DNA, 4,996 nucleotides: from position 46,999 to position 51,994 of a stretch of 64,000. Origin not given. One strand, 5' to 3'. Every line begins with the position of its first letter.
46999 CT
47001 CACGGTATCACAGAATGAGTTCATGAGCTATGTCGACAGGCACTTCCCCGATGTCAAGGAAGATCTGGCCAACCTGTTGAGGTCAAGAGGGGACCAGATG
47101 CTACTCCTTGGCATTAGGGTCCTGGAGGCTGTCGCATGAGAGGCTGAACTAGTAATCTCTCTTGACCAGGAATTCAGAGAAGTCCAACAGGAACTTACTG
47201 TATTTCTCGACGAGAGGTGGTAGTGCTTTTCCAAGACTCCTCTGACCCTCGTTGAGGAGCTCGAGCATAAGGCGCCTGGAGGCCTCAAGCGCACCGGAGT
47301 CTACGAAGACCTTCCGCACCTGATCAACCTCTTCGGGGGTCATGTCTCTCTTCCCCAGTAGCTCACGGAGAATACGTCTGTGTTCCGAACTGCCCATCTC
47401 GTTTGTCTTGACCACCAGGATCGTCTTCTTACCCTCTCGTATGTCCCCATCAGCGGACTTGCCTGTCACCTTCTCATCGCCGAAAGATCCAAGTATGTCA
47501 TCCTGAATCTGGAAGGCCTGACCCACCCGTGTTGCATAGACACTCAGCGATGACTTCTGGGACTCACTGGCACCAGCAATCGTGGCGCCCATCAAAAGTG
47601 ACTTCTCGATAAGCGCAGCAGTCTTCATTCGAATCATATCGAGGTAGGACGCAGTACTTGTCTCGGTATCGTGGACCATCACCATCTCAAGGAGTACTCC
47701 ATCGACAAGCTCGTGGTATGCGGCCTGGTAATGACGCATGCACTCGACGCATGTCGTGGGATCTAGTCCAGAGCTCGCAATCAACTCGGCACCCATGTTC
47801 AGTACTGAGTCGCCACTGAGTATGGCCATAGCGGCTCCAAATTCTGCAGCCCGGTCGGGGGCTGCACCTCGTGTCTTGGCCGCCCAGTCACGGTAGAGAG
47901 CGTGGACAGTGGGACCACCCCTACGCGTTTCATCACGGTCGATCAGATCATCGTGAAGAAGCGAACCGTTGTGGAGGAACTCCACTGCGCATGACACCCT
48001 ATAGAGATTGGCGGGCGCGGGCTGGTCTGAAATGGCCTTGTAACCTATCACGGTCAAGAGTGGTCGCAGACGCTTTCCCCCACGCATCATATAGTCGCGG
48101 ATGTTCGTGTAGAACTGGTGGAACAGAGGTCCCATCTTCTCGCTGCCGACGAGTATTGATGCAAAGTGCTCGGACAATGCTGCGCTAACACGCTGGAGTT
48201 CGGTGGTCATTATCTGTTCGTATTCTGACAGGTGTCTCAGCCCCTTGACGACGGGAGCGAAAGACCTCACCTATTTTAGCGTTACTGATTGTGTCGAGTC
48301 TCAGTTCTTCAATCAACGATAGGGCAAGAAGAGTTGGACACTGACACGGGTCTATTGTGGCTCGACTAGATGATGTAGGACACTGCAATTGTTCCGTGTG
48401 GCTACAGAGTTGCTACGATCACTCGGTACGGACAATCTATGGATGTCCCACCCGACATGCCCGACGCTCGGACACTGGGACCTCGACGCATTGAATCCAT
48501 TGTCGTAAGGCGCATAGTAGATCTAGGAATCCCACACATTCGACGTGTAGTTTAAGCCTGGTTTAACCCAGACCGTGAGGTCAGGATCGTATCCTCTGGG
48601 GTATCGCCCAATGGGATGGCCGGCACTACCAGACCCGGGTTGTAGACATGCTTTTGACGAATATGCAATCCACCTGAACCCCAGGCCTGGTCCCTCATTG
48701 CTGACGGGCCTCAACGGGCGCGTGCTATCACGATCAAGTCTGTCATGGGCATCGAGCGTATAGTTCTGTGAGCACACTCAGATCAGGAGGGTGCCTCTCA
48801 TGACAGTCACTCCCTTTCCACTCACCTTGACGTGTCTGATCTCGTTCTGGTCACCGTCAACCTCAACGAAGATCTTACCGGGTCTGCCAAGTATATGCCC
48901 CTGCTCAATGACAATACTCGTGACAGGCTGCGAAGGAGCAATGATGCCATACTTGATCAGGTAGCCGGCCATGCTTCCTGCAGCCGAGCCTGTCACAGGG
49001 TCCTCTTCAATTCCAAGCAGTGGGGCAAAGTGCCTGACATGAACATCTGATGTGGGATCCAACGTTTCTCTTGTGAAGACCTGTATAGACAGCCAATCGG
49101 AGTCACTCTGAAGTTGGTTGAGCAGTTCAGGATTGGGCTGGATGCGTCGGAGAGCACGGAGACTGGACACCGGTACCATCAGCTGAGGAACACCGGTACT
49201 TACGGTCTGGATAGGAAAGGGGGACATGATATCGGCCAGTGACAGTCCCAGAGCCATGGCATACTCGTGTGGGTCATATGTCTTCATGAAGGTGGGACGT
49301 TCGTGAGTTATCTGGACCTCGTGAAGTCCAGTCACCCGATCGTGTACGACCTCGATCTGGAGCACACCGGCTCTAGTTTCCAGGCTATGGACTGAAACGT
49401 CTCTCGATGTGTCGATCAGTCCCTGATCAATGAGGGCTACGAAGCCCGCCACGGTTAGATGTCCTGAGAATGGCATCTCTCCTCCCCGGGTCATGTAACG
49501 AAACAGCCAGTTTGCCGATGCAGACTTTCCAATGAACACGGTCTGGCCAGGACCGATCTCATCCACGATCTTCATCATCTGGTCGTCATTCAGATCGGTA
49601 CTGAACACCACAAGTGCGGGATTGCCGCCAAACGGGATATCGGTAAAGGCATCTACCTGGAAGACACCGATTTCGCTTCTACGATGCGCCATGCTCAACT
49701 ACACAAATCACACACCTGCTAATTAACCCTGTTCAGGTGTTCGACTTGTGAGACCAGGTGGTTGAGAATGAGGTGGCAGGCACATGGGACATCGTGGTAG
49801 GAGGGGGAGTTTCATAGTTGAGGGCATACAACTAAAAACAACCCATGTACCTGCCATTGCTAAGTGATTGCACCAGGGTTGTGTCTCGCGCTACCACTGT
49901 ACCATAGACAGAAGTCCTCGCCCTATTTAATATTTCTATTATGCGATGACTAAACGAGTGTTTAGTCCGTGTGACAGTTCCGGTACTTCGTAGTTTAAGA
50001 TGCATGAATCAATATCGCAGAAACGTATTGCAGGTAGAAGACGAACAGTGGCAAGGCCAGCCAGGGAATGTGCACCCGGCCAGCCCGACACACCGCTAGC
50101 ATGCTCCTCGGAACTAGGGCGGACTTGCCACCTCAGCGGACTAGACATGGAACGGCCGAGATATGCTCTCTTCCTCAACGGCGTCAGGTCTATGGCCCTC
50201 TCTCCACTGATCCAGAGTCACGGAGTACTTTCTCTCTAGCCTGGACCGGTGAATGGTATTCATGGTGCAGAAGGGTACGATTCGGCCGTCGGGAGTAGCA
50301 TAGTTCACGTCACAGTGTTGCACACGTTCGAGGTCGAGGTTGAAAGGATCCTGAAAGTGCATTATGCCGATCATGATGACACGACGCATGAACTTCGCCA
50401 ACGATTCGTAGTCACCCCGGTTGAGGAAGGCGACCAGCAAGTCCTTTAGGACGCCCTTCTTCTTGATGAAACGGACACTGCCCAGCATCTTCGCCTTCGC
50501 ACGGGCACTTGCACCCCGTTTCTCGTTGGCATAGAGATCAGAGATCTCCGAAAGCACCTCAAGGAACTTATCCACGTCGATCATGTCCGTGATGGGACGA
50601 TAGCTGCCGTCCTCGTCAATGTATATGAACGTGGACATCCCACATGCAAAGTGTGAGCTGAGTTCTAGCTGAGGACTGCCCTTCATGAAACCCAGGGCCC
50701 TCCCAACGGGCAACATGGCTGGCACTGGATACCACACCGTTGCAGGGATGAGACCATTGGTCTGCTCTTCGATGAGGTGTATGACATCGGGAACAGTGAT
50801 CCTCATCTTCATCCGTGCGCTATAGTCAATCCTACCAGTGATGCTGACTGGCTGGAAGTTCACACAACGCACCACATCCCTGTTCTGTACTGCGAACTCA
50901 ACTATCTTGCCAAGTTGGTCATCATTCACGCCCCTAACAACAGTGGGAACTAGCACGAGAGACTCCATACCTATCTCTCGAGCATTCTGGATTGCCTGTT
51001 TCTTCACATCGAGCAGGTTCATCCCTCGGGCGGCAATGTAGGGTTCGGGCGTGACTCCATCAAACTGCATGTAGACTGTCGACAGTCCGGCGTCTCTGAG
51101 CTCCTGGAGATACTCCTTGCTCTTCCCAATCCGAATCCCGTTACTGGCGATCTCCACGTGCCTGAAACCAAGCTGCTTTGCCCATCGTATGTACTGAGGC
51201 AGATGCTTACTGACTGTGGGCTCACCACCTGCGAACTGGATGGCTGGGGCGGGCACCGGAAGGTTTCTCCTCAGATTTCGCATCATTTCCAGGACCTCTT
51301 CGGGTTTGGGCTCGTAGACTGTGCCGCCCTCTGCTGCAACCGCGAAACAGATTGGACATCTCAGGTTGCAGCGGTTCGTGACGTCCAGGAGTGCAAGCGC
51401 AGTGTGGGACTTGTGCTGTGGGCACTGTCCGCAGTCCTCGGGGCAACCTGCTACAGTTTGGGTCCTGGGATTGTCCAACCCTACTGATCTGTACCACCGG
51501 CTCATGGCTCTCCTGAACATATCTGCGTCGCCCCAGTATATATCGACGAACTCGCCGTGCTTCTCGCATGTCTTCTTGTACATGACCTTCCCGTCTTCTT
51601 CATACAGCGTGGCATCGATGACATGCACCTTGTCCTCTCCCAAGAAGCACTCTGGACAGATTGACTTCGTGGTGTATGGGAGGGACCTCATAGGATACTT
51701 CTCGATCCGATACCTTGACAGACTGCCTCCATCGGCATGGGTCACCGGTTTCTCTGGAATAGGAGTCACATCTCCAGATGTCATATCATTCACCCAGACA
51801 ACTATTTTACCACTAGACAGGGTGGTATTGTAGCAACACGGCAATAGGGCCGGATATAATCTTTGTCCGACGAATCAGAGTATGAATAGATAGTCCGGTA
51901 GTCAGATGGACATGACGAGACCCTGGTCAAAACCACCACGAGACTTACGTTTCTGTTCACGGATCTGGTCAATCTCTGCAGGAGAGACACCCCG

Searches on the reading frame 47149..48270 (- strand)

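Call 83: search_protein_families(library=pfam, proteins=[window:47149-48270:-], max_evalue=0.00001)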
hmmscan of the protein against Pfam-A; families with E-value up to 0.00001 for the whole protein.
window:47149-48270:- (373 aa): 1 family
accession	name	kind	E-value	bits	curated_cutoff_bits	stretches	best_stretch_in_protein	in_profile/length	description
PF00348.22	polyprenyl_synt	-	2.5e-58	197.7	27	1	54-319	4-248/251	Polyprenyl synthetase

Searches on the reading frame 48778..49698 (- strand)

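Call 83: search_protein_families(library=pfam, proteins=[window:48778-49698:-], max_evalue=0.00001)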
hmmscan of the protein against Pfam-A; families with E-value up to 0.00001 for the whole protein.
window:48778-49698:- (306 aa): 2 families
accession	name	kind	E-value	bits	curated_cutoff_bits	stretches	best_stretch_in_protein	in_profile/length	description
PF02567.21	PhzC-PhzF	-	4.7e-57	194.1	27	1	15-302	1-281/281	Phenazine biosynthesis-like protein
PF05544.16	Pro_racemase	-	1.3e-06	28.2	27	0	62-142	67-145/325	Proline racemase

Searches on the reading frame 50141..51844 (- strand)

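Call 84: search_protein_families(library=pfam, proteins=[window:50141-51844:-], max_evalue=0.00001)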
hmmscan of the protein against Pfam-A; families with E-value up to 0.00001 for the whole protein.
window:50141-51844:- (567 aa): 2 families
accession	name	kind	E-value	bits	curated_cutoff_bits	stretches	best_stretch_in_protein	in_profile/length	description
PF04055.27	Radical_SAM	-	9.1e-25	88.2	29.5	1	155-318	3-166/166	Radical SAM superfamily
PF23545.1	Zn_ribbon_HMPTM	-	3.8e-15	55.6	27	1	57-104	3-44/45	HMPTM N-terminal zinc ribbon domain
